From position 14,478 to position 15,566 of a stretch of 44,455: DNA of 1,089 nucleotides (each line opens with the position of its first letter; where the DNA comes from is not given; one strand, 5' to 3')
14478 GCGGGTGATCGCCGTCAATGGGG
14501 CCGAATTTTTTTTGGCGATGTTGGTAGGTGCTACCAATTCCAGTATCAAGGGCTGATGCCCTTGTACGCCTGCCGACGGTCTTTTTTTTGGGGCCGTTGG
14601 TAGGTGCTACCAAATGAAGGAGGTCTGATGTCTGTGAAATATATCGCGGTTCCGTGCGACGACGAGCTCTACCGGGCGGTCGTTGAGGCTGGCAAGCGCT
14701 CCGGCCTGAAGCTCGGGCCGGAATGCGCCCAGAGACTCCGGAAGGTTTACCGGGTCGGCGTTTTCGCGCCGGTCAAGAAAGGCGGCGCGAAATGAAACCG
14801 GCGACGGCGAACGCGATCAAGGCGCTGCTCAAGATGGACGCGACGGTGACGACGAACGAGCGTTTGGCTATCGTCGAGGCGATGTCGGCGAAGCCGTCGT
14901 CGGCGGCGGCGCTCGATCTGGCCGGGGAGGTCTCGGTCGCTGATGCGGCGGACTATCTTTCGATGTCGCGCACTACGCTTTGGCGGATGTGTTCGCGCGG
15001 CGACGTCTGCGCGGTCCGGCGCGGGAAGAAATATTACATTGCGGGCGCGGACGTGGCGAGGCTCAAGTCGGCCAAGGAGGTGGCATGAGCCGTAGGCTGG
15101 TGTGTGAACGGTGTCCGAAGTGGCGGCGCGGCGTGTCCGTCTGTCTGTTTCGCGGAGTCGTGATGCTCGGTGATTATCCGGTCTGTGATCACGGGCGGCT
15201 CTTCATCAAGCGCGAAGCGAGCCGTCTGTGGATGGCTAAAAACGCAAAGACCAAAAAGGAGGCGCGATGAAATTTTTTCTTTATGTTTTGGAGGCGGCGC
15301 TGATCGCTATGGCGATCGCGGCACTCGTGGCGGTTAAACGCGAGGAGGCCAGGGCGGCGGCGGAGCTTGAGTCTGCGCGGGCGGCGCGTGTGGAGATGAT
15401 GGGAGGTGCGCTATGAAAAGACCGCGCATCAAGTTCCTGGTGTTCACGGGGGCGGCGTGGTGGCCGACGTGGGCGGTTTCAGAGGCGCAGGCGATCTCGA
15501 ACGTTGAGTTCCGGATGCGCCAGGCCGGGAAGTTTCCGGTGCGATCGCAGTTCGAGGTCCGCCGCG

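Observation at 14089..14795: Non-canonical lysis-lysogeny switch: three tandem RHH proteins and a thrice-repeated perfect palindromic operator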

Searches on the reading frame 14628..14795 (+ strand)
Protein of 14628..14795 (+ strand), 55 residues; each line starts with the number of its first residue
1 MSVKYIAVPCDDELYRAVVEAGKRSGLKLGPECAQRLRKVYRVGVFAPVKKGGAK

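Call 14: search_protein_families(library=pfam, max_evalue=1, proteins=[window:14628-14795:+])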
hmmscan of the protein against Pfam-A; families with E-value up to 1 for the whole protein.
window:14628-14795:+ (55 aa): 0 families

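Call 15: search_protein_families(library=phrogs, max_evalue=1, proteins=[window:14628-14795:+])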
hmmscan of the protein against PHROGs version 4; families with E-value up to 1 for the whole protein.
window:14628-14795:+ (55 aa): 0 families

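Call 43: find_homologous_proteins(query=window:14628-14795:+, max_evalue=0.01)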
Query window:14628-14795:+ (55 aa): 4 proteins with E <= 0.01 among 4 candidates.
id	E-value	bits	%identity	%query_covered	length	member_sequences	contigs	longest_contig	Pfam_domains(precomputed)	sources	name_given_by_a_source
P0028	1.2e-26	108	95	100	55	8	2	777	-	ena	-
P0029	7.1e-19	84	80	100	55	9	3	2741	-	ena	-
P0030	1.6e-17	80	78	91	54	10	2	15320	-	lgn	-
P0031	6.8e-16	75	77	87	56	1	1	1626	-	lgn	-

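Call 60: search_solved_structures(query=A5, max_evalue=10, show_alignments=1)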
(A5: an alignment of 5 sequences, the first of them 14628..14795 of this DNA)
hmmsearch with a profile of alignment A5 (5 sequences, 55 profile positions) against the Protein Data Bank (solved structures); distinct sequences matched with E-value up to 10: 5.
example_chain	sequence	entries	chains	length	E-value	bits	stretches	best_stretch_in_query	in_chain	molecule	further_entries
9f0x_E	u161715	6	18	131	0.25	14.8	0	3-36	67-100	Relaxosome protein TraY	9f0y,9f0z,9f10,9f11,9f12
5j6f_A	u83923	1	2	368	0.82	13.2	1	13-38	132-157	3-deoxy-D-arabino-heptulosonate 7-phosphate synthase, chorismate mutase-isozyme 3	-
3n5m_A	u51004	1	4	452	1.1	12.8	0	9-32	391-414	Adenosylmethionine-8-amino-7-oxononanoate aminotransferase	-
5cwb_A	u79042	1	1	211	1.2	12.7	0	12-26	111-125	Designed helical repeat protein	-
9drl_A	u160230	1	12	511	4.1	11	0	10-26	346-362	T33-549_B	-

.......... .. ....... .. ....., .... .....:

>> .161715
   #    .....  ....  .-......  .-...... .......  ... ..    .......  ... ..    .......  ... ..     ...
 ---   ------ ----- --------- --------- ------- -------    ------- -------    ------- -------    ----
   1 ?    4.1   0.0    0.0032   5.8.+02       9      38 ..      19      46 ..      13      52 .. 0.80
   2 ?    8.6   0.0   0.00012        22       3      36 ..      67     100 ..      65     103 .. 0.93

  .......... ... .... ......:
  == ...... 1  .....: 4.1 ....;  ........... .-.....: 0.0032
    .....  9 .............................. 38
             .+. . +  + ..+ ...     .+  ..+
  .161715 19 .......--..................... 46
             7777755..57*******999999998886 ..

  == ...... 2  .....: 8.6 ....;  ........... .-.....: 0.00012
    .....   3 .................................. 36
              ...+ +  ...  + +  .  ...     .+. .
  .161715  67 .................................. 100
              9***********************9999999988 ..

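Call 63: predict_structure(alignment_id=A5)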
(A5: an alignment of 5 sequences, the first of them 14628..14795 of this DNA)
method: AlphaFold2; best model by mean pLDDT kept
length: 55 residues; sequences in the alignment: 5
mean_pLDDT: 53.7   pTM: 0.32
mean pLDDT of the five models: 53.7, 51.9, 49.9, 46.8, 46.4
residues with pLDDT >= 90: 0; 70-90: 8; 50-70: 22; < 50: 25
segments of 3 or more residues with pLDDT < 50: 1-6, 38-55
pLDDT, mean of each block of 10 residues (from residue 1): 46 71 63 53 44 39
secondary structure, 60 per line:
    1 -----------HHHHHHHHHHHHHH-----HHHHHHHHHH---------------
elements in order: H12-25 H31-40

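Call 82: fold_search(model_id=the predicted structure, library=pdb)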
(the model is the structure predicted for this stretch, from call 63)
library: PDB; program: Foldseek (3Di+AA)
matches with E <= 10: 1; with E <= 0.001: 0
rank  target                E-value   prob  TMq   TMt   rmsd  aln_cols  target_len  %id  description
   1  1ygr_B                3.1e+00  0.01  0.14  0.04  11.3        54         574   24  Crystal structure of the tandem phosphatase domain of RPTP CD45 (released 2005-02-22)

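Call 87: search_protein_families(library=ncbifam, max_evalue=1, proteins=[window:14628-14795:+])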
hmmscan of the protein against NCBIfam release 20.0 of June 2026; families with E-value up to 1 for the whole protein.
window:14628-14795:+ (55 aa): 1 family
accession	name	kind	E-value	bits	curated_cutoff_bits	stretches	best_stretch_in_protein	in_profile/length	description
NF010301.0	PRK13740.1-2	subfamily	0.18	12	210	1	6-38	14-46/128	conjugal transfer protein TraY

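Call 97: search_protein_families(library=pfam, alignment_id=A5, max_evalue=1)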
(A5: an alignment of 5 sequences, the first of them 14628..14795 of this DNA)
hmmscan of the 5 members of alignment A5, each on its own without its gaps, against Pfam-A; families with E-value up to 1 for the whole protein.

A. member 1, window:14628-14795:+ (55 aa): 0 families

B. families by the number of members that match (of 5 scanned): 2 families
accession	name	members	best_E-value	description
PF14407.11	Frankia_peptide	1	0.072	Ribosomally synthesized peptide prototyped by Frankia Franean1_4349.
PF00564.30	PB1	1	0.22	PB1 domain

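Call 98: find_encoding_contigs(protein=P0030, flank=4000, max_places=2)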
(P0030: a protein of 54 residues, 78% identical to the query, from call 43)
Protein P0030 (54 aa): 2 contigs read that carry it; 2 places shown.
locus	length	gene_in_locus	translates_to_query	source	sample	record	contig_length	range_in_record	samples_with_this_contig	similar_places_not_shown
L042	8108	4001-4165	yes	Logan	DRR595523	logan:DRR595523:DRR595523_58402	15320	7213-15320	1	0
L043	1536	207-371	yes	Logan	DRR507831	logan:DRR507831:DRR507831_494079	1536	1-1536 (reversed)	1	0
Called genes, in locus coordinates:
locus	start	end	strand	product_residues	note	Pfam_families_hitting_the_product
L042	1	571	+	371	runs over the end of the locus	PF00589:Phage_integrase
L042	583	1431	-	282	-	-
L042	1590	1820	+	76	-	-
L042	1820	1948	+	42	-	-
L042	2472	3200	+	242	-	-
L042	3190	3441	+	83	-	-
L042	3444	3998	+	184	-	-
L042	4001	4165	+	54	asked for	-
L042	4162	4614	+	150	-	-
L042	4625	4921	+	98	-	PF12728:HTH_17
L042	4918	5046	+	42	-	-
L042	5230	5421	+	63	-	-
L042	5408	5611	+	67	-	-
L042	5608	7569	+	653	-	-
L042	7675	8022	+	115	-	-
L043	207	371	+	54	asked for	-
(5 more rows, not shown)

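Call 105: search_protein_families(library=pfam, max_evalue=1, proteins=[L042:1590-1820:+, L042:1820-1948:+, L042:583-1431:-, L042:2472-3200:+, L042:3190-3441:+, L042:3444-3998:+, L042:4162-4614:+])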
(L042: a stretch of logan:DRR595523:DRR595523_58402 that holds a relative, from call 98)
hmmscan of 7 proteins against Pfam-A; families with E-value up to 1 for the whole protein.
L042:1590-1820:+ (76 aa): 0 families

L042:1820-1948:+ (42 aa): 0 families

L042:583-1431:- (282 aa): 1 family
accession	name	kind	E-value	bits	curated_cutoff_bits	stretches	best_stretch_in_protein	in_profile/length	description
PF23145.1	Zf_2nd_IFT121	-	0.14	12.3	25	0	243-268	17-42/45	IFT121, second zinc finger domain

L042:2472-3200:+ (242 aa): 0 families

L042:3190-3441:+ (83 aa): 0 families

L042:3444-3998:+ (184 aa): 12 families
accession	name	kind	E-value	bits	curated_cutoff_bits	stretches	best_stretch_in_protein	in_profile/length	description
PF00519.23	PPV_E1_C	-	0.0066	16.1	26.5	1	31-137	115-212/289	Papillomavirus helicase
PF13521.12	AAA_28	-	0.022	15.4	27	1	39-84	3-46/164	AAA domain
PF13238.12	AAA_18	-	0.024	15.5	29.4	1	39-59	2-22/128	AAA domain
PF13671.12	AAA_33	-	0.024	15.4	27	1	38-66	2-28/143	AAA domain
PF13191.12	AAA_16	-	0.04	14.9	32.6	1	19-62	10-51/167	AAA ATPase domain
PF13555.12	AAA_29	-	0.058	13.6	27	1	29-52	16-39/61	P-loop containing region of AAA domain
PF25199.1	nSTAND_NTPase5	-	0.062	13.6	34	1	32-56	38-62/145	Novel STAND NTPase 5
PF20720.3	nSTAND3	-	0.13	12.4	27.2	1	34-101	16-75/155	Novel STAND NTPase 3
PF00503.26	G-alpha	-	0.13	11.9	48.8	1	33-56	19-42/333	G-protein alpha subunit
PF03215.21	Rad17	-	0.15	12.4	23.8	1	21-59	31-69/186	Rad17 P-loop domain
PF06414.18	Zeta_toxin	-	0.16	11.8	22.3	1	31-66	12-49/199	Zeta toxin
PF13401.12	AAA_22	-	0.19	12.5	27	1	35-58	5-28/130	AAA domain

L042:4162-4614:+ (150 aa): 0 families

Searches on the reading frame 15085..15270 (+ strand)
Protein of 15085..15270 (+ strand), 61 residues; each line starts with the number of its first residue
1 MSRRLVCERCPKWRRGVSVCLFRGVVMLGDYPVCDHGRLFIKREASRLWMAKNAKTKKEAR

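Call 14: search_protein_families(library=pfam, max_evalue=1, proteins=[window:15085-15270:+])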
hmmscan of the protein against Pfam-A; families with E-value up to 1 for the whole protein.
window:15085-15270:+ (61 aa): 0 families

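Call 15: search_protein_families(library=phrogs, max_evalue=1, proteins=[window:15085-15270:+])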
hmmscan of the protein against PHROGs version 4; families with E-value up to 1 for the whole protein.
window:15085-15270:+ (61 aa): 1 family
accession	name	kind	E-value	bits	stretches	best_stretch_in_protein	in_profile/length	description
phrog_29579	-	unknown function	0.28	12.5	1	3-27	25-50/75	-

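Call 87: search_protein_families(library=ncbifam, max_evalue=1, proteins=[window:15085-15270:+])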
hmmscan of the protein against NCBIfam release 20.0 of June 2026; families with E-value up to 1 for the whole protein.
window:15085-15270:+ (61 aa): 0 families

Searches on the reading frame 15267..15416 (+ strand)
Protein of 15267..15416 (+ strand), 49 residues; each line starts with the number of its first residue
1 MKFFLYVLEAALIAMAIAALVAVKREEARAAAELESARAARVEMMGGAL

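Call 14: search_protein_families(library=pfam, max_evalue=1, proteins=[window:15267-15416:+])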
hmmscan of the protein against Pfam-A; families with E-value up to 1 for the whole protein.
window:15267-15416:+ (49 aa): 1 family
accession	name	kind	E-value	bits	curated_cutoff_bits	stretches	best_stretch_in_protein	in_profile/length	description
PF01595.25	CNNM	-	0.16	12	28.4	1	4-44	4-44/181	Cyclin M transmembrane N-terminal domain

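Call 15: search_protein_families(library=phrogs, max_evalue=1, proteins=[window:15267-15416:+])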
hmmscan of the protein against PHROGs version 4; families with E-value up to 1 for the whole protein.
window:15267-15416:+ (49 aa): 0 families

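Call 87: search_protein_families(library=ncbifam, max_evalue=1, proteins=[window:15267-15416:+])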
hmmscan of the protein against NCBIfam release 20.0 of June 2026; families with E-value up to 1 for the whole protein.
window:15267-15416:+ (49 aa): 0 families
